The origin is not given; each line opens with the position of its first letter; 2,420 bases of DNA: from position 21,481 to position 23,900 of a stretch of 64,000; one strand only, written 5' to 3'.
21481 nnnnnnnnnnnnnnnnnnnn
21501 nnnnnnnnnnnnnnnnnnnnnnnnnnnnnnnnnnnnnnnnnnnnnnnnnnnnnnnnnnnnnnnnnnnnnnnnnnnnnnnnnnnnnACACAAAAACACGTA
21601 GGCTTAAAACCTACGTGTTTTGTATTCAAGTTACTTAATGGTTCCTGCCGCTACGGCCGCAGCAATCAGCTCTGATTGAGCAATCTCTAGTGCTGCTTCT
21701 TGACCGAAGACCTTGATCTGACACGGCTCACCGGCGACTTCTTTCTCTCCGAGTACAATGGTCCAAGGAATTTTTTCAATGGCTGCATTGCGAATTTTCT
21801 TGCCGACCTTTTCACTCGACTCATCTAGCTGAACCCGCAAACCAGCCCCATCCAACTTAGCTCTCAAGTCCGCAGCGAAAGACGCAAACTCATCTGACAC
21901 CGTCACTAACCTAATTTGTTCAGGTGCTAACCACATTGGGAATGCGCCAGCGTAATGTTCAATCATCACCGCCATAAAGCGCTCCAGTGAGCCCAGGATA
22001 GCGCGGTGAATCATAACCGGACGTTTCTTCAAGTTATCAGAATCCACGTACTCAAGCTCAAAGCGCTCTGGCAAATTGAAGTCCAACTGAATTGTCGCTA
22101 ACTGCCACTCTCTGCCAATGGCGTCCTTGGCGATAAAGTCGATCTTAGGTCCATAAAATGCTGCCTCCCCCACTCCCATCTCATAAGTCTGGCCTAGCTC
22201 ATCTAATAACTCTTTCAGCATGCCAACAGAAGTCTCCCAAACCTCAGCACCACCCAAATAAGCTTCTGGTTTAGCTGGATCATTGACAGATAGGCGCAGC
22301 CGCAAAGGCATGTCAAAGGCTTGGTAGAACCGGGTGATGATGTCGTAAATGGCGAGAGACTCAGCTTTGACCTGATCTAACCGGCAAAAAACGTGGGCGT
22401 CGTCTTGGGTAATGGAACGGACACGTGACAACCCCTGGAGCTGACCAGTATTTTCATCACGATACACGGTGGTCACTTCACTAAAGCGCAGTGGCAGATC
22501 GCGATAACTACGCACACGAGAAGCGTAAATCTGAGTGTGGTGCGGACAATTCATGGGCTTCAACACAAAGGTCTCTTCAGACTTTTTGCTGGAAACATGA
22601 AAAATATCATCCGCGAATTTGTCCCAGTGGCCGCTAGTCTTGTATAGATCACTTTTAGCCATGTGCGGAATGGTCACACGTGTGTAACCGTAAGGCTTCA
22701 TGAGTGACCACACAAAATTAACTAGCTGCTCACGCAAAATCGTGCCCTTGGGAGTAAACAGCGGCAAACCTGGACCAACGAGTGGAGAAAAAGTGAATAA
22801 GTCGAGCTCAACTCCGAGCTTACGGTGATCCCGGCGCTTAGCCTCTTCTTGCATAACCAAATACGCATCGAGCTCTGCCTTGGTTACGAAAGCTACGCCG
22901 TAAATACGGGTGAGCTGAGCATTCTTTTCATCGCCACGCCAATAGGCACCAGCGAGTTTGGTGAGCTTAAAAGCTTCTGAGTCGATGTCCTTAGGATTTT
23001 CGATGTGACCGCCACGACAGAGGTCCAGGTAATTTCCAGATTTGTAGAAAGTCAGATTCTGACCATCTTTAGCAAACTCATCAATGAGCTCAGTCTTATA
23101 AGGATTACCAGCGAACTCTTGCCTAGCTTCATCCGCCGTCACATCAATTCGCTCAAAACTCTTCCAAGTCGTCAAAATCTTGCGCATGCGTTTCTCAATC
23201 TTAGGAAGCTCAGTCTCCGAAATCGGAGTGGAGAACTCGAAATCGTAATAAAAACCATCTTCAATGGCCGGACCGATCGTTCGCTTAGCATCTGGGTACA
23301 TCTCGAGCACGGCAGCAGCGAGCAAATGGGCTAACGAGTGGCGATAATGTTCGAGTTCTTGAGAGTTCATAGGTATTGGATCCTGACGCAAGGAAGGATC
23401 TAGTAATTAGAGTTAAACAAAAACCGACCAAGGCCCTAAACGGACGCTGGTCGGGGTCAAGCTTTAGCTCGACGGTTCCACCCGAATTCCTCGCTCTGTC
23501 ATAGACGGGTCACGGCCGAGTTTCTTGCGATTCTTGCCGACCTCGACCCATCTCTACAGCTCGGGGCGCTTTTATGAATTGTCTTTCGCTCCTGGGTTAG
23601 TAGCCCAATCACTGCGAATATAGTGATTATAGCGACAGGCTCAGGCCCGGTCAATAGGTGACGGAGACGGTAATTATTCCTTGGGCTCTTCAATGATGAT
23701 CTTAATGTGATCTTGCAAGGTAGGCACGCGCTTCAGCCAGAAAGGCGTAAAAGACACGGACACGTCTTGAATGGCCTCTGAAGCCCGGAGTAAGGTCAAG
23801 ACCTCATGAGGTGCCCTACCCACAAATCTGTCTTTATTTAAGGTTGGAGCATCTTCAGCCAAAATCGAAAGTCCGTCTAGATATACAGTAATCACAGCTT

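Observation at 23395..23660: T-box riboswitch-like leader, with its own consensus sigma70 promoter, upstream of a domain-truncated thrS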

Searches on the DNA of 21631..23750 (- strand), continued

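Call 67: search_rna_families(source=window, start=23445, end=23574, threshold=evalue, max_evalue=10, show_alignments=3)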
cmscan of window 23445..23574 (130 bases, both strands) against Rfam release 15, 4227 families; matches with E-value up to 10: 2.
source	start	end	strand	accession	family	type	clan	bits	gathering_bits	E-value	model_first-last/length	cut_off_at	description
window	23452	23487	-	RF00230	T-box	Cis-reg; leader;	-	10.3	93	2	184-216/219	no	T-box leader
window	23464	23570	-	RF02267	Vax2os1_2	Gene; lncRNA;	-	7.4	55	0.13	380-466/466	no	Vax2os1 conserved region 2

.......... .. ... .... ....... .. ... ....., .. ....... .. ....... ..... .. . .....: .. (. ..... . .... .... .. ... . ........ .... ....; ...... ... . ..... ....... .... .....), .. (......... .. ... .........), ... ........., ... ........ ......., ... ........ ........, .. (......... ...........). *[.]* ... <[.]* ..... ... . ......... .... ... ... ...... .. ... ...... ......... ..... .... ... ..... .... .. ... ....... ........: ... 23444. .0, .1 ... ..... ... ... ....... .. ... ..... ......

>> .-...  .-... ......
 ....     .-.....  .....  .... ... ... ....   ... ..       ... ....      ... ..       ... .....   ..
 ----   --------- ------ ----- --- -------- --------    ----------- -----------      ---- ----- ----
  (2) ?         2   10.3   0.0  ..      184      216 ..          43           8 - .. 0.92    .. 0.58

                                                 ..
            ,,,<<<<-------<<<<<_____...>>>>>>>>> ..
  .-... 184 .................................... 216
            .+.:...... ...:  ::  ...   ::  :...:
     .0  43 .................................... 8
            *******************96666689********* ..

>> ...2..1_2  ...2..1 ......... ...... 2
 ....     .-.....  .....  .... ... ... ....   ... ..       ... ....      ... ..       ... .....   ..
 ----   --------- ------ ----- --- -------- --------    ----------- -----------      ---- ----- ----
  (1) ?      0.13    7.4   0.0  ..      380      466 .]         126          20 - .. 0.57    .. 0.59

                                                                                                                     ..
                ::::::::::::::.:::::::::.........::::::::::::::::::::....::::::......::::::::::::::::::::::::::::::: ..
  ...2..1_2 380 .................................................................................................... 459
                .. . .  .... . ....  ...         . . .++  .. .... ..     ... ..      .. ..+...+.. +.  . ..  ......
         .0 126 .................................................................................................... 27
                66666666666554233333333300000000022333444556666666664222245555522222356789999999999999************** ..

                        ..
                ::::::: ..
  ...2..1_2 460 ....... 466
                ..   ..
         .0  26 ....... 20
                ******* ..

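Call 80: search_rna_families(source=L164, start=228, end=306, threshold=evalue, max_evalue=10, show_alignments=2)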
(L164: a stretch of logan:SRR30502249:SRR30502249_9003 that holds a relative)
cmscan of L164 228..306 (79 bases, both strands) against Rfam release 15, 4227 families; matches with E-value up to 10: 4.
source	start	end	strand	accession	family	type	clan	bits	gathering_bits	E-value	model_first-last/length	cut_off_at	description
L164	228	303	+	RF00230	T-box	Cis-reg; leader;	-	20.6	93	0.0027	146-219/219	5'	T-box leader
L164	235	303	-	RF00519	suhB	Gene; sRNA;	CL00108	12.3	41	1.4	1-77/77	no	Makes More Granules Regulator RNA (mmgR)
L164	240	306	-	RF02837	anti-hemB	Gene; sRNA;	-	10.5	49.5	2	17-81/81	5'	Burkholderia RNA 7 (anti-hemB)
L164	269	297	+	RF02151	MIMT1_1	Gene; lncRNA;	-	8.9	45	6.8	59-88/88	no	MER1 repeat containing imprinted transcript 1 conserved region 1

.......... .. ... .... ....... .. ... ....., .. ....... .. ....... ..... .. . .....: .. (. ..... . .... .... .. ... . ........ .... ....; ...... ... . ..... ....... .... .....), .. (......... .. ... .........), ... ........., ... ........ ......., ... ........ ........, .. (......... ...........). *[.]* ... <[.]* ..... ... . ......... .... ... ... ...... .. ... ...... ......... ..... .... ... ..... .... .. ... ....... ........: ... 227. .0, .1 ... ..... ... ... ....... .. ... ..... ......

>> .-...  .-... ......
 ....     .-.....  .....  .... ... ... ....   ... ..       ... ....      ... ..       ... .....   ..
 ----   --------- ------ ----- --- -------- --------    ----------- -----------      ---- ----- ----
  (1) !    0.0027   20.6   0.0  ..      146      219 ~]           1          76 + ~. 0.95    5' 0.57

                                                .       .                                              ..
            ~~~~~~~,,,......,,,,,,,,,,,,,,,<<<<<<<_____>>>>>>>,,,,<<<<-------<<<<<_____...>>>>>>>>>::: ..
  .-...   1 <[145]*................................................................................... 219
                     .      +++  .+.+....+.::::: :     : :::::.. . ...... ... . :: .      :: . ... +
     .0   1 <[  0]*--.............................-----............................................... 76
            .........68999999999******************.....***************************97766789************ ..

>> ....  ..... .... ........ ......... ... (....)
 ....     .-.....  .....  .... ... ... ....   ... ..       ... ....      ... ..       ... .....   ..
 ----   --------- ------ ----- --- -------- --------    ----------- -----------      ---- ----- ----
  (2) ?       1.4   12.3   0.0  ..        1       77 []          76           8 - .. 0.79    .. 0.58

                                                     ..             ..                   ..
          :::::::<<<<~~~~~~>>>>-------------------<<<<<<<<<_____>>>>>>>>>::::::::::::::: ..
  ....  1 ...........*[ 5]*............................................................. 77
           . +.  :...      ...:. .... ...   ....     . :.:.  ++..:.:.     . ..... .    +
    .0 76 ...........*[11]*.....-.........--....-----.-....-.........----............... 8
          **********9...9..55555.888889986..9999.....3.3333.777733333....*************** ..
